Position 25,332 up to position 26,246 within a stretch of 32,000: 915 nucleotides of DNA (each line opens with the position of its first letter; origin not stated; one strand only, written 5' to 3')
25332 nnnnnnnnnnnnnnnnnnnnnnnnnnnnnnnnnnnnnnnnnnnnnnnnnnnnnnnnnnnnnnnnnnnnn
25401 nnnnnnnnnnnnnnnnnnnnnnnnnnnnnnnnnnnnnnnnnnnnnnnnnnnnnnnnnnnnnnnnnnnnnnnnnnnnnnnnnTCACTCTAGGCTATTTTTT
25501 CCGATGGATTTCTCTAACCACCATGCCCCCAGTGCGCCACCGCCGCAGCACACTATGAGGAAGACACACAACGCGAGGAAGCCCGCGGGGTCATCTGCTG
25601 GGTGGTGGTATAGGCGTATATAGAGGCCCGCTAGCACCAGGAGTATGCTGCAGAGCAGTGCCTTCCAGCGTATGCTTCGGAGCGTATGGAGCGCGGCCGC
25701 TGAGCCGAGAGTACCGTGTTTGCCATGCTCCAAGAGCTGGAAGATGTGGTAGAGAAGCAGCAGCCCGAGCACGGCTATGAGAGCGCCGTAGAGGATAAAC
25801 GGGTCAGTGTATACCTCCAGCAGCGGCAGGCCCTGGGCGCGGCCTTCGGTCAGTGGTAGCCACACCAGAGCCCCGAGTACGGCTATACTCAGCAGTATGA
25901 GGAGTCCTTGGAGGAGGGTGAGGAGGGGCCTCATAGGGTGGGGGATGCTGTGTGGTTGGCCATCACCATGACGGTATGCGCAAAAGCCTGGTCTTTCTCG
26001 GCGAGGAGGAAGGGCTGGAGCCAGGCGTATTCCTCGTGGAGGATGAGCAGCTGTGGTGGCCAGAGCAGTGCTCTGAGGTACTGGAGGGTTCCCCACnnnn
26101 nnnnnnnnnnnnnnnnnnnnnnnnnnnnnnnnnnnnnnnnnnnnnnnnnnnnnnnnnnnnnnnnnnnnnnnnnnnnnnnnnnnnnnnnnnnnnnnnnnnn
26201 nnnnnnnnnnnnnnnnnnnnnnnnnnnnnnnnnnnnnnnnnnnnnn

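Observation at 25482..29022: Translationally coupled operon: reverse transcriptase, degenerate ABC-exporter-like protein and 4-TM protein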

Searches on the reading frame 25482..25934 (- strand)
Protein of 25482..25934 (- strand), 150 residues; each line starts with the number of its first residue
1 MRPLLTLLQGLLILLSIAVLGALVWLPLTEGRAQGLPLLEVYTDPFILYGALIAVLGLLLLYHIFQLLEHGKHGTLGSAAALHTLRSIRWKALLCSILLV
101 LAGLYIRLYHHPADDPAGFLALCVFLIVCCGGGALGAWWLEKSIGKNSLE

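Call 61: find_homologous_proteins(query=window:25482-25934:-, max_evalue=0.01)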
Query window:25482-25934:- (150 aa): 517 proteins with E <= 0.01 among 1496 candidates; the best 120 are listed.
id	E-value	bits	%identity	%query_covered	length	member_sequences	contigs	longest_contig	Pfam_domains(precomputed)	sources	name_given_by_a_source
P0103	1.4e-89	316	100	100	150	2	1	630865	PF11188.14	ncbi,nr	ncbi:DUF2975 domain-containing protein [Candidatus Peribacteria bacterium]|nr:DUF2975 domain-contain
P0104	4.0e-32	130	45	97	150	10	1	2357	PF11188.14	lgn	-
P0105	7.8e-31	125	46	97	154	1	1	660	PF11188.14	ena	-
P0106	3.5e-30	123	45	97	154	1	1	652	PF11188.14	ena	-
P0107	5.7e-30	123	46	88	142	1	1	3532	PF11188.14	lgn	-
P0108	7.4e-30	122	43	94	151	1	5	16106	PF11188.14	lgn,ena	-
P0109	8.4e-30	122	51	79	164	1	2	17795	PF11188.14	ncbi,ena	-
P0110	8.4e-30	122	46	99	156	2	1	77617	PF11188.14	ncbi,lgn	-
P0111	1.1e-29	122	43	99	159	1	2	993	PF11188.14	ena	-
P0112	1.9e-29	121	43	98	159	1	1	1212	PF11188.14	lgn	-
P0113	2.2e-29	121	50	79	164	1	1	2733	PF11188.14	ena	-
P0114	2.3e-29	121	50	79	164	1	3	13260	PF11188.14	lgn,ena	-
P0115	2.3e-29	121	50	79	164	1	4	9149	PF11188.14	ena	-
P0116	2.6e-29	121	43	98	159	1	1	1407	PF11188.14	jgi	jgi:Protein of unknown function (DUF2975)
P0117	2.7e-29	120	46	91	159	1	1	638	PF11188.14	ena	-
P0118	2.8e-29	120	44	99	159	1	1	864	PF11188.14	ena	-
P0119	3.0e-29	120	47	79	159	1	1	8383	PF11188.14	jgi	jgi:hypothetical protein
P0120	3.2e-29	120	42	98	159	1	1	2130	PF11188.14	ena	-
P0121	3.3e-29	120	43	96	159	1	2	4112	PF11188.14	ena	-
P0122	3.7e-29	120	49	82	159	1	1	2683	PF11188.14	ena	-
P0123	3.9e-29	120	42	98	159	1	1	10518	PF11188.14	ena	-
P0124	4.0e-29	120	42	99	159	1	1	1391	PF11188.14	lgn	-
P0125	4.0e-29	120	46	87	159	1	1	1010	PF11188.14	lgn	-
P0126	4.1e-29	120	43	98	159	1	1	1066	PF11188.14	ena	-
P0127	4.5e-29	120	43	96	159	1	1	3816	PF11188.14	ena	-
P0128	5.0e-29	120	45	99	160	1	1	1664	PF11188.14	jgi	jgi:hypothetical protein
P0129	5.4e-29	119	44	99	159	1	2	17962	PF11188.14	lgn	-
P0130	6.0e-29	119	48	82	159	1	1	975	PF11188.14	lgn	-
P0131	6.7e-29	119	42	98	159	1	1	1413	PF11188.14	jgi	-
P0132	7.3e-29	119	43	99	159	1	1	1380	PF11188.14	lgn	-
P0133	8.1e-29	119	42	98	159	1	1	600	PF11188.14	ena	-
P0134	8.2e-29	119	42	98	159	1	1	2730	PF11188.14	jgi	jgi:hypothetical protein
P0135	8.6e-29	119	42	98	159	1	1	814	PF11188.14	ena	-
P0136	9.4e-29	119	45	94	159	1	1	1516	PF11188.14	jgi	jgi:hypothetical protein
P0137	9.7e-29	119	47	83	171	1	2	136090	PF11188.14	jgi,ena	-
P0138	1.1e-28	118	42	98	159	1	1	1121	PF11188.14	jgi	-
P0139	1.3e-28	118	46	83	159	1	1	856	PF11188.14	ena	-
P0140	1.4e-28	118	42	99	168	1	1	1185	PF11188.14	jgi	-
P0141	1.5e-28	118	47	82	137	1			PF11188.14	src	-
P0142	1.5e-28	118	42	98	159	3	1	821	PF11188.14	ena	-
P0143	1.7e-28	118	42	98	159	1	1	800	PF11188.14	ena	-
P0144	1.9e-28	118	42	95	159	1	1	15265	PF11188.14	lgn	-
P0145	2.0e-28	118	42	98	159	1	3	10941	PF11188.14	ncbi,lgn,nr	ncbi:MAG TPA: DUF2975 domain-containing protein [Hanamia sp.]|nr:DUF2975 domain-containing protein [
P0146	2.2e-28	118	45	94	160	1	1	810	PF11188.14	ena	-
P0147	2.4e-28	117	43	96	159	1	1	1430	PF11188.14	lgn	-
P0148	2.4e-28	117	43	95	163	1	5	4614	PF11188.14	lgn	-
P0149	2.5e-28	117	43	95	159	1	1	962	PF11188.14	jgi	jgi:hypothetical protein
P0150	2.6e-28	117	44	93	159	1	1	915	PF11188.14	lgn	-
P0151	2.8e-28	117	43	98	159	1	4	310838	PF11188.14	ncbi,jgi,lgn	-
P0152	2.8e-28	117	41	98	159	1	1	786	PF11188.14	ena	-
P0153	2.9e-28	117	47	79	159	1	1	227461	PF11188.14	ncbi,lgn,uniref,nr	ncbi:DUF2975 domain-containing protein [Runella salmonicolor]|uniref:DUF2975 domain-containing prote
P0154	3.1e-28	117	42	98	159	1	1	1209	PF11188.14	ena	-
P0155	3.1e-28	117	44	91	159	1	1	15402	PF11188.14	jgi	jgi:Protein of unknown function (DUF2975)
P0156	3.4e-28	117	42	99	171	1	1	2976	PF11188.14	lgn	-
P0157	3.5e-28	117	42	99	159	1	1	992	PF11188.14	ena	-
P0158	3.5e-28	117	42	98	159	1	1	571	PF11188.14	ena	-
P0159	4.0e-28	117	43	98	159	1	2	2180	PF11188.14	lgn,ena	-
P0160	4.1e-28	117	47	82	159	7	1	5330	PF11188.14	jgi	jgi:hypothetical protein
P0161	4.2e-28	117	48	80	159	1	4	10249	PF11188.14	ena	-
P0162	4.2e-28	117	42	100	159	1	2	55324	PF11188.14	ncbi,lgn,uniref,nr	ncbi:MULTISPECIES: DUF2975 domain-containing protein [unclassified Dysgonomonas]|uniref:DUF2975 doma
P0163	4.3e-28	117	44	96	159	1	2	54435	PF11188.14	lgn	-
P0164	4.5e-28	117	43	99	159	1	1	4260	PF11188.14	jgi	jgi:hypothetical protein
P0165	4.5e-28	117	42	99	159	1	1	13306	PF11188.14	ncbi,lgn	-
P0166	4.6e-28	116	49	82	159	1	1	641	PF11188.14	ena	-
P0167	4.6e-28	116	42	98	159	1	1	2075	PF11188.14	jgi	jgi:hypothetical protein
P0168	4.7e-28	116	46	94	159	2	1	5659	PF11188.14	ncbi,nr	ncbi:MAG TPA: DUF2975 domain-containing protein [Bacteroidales bacterium]|nr:DUF2975 domain-containi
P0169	4.8e-28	116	43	99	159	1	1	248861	PF11188.14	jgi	jgi:hypothetical protein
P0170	5.0e-28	116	44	94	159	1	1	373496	PF11188.14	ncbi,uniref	ncbi:DUF2975 domain-containing protein [Nibrella saemangeumensis]|uniref:DUF2975 domain-containing p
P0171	5.3e-28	116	43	98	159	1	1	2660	PF11188.14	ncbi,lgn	-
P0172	5.4e-28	116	45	95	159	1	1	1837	PF11188.14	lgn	-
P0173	5.4e-28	116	47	83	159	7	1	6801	PF11188.14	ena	-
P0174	5.6e-28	116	42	98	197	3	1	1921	PF11188.14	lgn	-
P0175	5.9e-28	116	43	98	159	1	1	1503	PF11188.14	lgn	-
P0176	6.0e-28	116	45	94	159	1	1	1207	PF11188.14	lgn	-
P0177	6.1e-28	116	43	94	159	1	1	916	PF11188.14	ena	-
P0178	6.5e-28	116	43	95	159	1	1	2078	PF11188.14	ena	-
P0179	6.6e-28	116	47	79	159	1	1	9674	PF11188.14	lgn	-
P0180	7.0e-28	116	42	99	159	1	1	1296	PF11188.14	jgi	jgi:hypothetical protein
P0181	7.3e-28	116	42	98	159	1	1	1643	PF11188.14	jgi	jgi:hypothetical protein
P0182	7.4e-28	116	41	95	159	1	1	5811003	PF11188.14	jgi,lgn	jgi:cytochrome bd-type quinol oxidase subunit 2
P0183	7.4e-28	116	42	98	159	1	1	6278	PF11188.14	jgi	jgi:hypothetical protein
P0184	7.5e-28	116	40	98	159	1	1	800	PF11188.14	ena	-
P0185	7.6e-28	116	42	98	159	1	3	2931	PF11188.14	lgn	-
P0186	7.6e-28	116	47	82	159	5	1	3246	PF11188.14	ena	-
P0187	7.7e-28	116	46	82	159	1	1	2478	PF11188.14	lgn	-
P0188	7.7e-28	116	44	92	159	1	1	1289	PF11188.14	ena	-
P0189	7.7e-28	116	42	98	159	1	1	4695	PF11188.14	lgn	-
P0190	8.0e-28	116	42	99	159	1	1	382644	PF11188.14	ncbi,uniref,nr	ncbi:DUF2975 domain-containing protein [Pedobacter sp. BS3]|uniref:DUF2975 domain-containing protein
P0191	8.0e-28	116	42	98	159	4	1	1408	PF11188.14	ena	-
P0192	8.1e-28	116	40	97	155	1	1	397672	PF11188.14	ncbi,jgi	ncbi:MAG: DUF2975 domain-containing protein [Adhaeribacter sp.]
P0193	8.2e-28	116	44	94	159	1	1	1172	PF11188.14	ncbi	-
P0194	8.6e-28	116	42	97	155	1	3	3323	PF11188.14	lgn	-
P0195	9.2e-28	116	47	82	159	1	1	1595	PF11188.14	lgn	-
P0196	9.4e-28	115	42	99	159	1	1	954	PF11188.14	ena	-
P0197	9.7e-28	115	43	82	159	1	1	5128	PF11188.14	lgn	-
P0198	9.8e-28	115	43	99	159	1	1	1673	PF11188.14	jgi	jgi:hypothetical protein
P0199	9.8e-28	115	45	82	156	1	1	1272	PF11188.14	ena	-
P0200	1.0e-27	115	42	98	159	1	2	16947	PF11188.14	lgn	-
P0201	1.1e-27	115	42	98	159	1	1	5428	PF11188.14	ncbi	-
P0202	1.1e-27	115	42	99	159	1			PF11188.14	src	-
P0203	1.1e-27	115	49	68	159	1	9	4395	PF11188.14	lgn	-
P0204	1.1e-27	115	41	94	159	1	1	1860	PF11188.14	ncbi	-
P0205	1.1e-27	115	43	94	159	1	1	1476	PF11188.14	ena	-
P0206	1.1e-27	115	42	100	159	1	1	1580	PF11188.14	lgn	-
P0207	1.1e-27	115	42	98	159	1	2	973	PF11188.14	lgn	-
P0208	1.2e-27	115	40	99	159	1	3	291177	PF11188.14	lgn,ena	-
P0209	1.2e-27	115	41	99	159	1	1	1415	PF11188.14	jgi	jgi:hypothetical protein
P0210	1.3e-27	115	41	96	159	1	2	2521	PF11188.14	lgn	-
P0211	1.3e-27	115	44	95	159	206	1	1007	PF11188.14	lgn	-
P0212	1.3e-27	115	46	83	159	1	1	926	PF11188.14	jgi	jgi:hypothetical protein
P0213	1.3e-27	115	41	98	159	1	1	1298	PF11188.14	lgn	-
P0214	1.4e-27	115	41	98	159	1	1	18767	PF11188.14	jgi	jgi:hypothetical protein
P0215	1.4e-27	115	42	98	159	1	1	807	PF11188.14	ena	-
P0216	1.5e-27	115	42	99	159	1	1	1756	PF11188.14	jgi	jgi:Protein of unknown function (DUF2975)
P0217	1.6e-27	115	39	99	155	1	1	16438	PF11188.14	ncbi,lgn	-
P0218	1.6e-27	115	41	95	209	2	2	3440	PF11188.14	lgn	-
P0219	1.6e-27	115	48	68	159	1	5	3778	PF11188.14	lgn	-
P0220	1.7e-27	115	42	98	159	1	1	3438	PF11188.14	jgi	jgi:hypothetical protein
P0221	1.7e-27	115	41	99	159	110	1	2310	PF11188.14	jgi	jgi:hypothetical protein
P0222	1.7e-27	115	40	97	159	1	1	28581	PF11188.14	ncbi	-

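Call 62: find_encoding_contigs(protein=P0110, flank=4000, max_places=2)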
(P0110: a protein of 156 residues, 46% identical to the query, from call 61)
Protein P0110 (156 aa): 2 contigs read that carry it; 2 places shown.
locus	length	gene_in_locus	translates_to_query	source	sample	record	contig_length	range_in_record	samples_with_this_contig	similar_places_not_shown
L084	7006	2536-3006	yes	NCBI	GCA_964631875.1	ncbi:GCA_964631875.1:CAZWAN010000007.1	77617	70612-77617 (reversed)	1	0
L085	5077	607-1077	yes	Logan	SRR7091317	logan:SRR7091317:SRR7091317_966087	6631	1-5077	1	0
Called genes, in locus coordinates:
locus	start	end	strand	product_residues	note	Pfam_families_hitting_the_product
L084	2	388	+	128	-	?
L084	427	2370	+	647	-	PF00933:Glyco_hydro_3, PF01915:Glyco_hydro_3_C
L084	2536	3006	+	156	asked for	PF11188:DUF2975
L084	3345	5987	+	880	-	PF22422:MGH1-like_GH, PF03200:Glyco_hydro_63, PF22422:MGH1-like_GH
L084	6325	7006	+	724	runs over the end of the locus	PF00141:peroxidase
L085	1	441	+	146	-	?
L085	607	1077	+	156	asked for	PF11188:DUF2975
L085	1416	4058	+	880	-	PF22422:MGH1-like_GH, PF03200:Glyco_hydro_63, PF22422:MGH1-like_GH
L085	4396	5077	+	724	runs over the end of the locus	PF00141:peroxidase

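Call 63: find_encoding_contigs(protein=P0153, flank=4000, max_places=2)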
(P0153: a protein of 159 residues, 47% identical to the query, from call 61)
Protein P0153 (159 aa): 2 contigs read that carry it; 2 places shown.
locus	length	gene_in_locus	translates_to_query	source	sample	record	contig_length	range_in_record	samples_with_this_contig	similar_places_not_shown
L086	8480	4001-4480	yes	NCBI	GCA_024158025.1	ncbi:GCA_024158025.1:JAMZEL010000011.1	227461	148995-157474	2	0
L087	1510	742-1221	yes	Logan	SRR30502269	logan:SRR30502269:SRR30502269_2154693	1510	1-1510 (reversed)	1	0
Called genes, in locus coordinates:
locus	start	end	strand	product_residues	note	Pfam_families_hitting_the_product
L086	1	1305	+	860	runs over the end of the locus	PF00690:Cation_ATPase_N, PF00122:E1-E2_ATPase, PF00702:Hydrolase, PF13246:Cation_ATPase, PF00689:Cation_ATPase_C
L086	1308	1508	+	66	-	-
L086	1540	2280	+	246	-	-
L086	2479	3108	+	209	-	-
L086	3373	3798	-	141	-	PF04986:Y2_Tnp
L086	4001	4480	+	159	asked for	PF11188:DUF2975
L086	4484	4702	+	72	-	PF13443:HTH_26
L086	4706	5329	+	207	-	-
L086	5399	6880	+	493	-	PF04244:DPRP, PF03441:FAD_binding_7 (weak)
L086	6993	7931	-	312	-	PF00389:2-Hacid_dh, PF02826:2-Hacid_dh_C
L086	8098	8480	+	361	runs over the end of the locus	PF04166:PdxA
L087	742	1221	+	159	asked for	PF11188:DUF2975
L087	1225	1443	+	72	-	PF13443:HTH_26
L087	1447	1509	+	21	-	?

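Call 64: find_encoding_contigs(protein=P0109, flank=4000, max_places=2)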
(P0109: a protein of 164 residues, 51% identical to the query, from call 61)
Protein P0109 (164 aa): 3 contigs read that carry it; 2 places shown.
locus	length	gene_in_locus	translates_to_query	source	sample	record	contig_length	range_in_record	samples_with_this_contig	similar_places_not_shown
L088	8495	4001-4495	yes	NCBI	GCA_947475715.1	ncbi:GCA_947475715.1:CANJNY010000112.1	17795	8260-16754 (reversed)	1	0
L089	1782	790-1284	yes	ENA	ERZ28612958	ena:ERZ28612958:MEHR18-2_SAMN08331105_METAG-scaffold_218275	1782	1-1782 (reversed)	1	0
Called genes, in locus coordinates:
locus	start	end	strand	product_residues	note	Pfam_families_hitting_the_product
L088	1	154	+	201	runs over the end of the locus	PF00106:adh_short, PF01370:Epimerase (weak), PF13561:adh_short_C2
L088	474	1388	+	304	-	PF00070:Pyr_redox (faint), PF01266:DAO (faint), PF07992:Pyr_redox_2, PF13738:Pyr_redox_3 (faint)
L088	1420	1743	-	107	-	PF01638:HxlR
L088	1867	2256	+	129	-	PF13564:DoxX_2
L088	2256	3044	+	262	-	PF02900:LigB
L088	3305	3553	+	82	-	PF19891:DUF6364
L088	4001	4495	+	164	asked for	PF11188:DUF2975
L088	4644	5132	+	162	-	PF14534:DUF4440, PF12680:SnoaL_2 (weak)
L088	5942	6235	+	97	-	-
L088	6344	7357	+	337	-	PF01073:3Beta_HSD, PF01370:Epimerase, PF02719:Polysacc_synt_2 (faint), PF04321:RmlD_sub_bind (weak), PF16363:GDP_Man_Dehyd, PF13460:NAD_binding_10, PF07993:NAD_binding_4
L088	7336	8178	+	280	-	PF00753:Lactamase_B, PF12706:Lactamase_B_2 (weak), PF23023:Anti-Pycsar_Apyc1 (weak)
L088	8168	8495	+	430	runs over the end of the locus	-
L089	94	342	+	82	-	PF19891:DUF6364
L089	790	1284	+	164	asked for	PF11188:DUF2975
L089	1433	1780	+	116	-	?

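Call 95: predict_structure(alignment_id=A7)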
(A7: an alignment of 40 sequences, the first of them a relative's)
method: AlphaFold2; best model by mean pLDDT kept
length: 150 residues; sequences in the alignment: 40
mean_pLDDT: 62.2   pTM: 0.43
mean pLDDT of the five models: 62.2, 60.6, 57.2, 51.4, 50.0
residues with pLDDT >= 90: 0; 70-90: 15; 50-70: 125; < 50: 10
segments of 3 or more residues with pLDDT < 50: 26-30
pLDDT, mean of each block of 10 residues (from residue 1): 60 63 52 56 60 67 62 55 67 71 68 62 67 68 55
secondary structure, 60 per line:
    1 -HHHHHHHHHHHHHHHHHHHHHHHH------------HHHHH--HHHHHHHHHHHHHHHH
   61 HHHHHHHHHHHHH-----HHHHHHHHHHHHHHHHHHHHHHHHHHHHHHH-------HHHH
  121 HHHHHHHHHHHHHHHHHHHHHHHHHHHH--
elements in order: H2-25 H38-42 H45-73 H79-109 H117-148

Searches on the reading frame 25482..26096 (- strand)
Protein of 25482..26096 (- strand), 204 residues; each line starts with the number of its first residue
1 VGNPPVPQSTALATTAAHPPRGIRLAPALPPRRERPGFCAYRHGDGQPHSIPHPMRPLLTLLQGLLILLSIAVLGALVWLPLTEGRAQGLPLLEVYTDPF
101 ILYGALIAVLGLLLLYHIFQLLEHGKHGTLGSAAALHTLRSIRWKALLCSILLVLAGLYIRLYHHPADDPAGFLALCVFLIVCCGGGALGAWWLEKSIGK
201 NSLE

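Call 4: search_protein_families(library=pfam, proteins=[window:25482-26096:-], max_evalue=1)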
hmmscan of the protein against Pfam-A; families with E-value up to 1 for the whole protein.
window:25482-26096:- (204 aa): 3 families
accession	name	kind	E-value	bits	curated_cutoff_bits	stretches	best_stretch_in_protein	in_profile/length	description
PF11188.13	DUF2975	-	1.5e-07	31.8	27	1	91-191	11-109/130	Protein of unknown function (DUF2975)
PF04290.18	DctQ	-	0.039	14.3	28.3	1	51-123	57-128/132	Tripartite ATP-independent periplasmic transporters, DctQ component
PF10277.15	Frag1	-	0.04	13.9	30.3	1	106-191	126-212/220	Frag1/DRAM/Sfk1 family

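Call 5: search_protein_families(library=padloc, proteins=[window:25482-26096:-], max_evalue=1)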
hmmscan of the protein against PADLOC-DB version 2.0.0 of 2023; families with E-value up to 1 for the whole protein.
window:25482-26096:- (204 aa): 0 families

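Call 6: search_protein_families(library=ncbifam, proteins=[window:25482-26096:-], max_evalue=1)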
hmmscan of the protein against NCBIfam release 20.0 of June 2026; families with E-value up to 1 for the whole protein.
window:25482-26096:- (204 aa): 2 families
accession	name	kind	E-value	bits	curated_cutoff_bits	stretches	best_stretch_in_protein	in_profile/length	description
TIGR04222.1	near_uncomplex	domain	0.00065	19.4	43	1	133-191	127-184/229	TIGR04222 domain-containing membrane protein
NF041635.1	STM3941_fam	subfamily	0.17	11.8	40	1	146-190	8-51/157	STM3941 family protein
